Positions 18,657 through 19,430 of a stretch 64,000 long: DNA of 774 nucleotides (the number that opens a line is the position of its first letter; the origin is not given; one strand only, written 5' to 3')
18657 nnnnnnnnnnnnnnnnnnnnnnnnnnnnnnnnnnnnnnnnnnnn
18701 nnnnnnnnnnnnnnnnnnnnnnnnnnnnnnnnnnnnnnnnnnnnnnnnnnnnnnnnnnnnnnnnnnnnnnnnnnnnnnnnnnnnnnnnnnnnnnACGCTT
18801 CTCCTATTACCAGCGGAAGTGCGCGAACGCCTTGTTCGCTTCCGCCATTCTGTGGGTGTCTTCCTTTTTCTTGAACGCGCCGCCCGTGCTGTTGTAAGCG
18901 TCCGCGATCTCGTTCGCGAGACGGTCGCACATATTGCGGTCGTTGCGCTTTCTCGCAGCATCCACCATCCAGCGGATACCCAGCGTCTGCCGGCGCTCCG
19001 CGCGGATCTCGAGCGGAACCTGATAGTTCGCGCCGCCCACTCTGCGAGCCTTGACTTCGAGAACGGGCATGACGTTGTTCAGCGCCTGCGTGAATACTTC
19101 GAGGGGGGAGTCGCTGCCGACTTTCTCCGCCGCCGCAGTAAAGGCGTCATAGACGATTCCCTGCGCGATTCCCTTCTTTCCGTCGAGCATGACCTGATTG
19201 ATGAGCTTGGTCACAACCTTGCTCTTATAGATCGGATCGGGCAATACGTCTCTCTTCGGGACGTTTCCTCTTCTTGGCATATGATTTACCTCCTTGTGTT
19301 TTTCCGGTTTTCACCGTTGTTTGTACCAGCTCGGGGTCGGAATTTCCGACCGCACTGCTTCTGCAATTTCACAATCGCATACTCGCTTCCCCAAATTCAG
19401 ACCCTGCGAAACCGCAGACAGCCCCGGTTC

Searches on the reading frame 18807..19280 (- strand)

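Call 14: search_protein_families(library=pfam, proteins=[window:18807-19280:-], max_evalue=0.001)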
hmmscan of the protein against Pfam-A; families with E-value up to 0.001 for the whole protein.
window:18807-19280:- (157 aa): 1 family
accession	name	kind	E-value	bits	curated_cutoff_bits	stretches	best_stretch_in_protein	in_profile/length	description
PF00177.27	Ribosomal_S7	-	1.3e-63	213.5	24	1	2-150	1-148/148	Ribosomal protein S7p/S5e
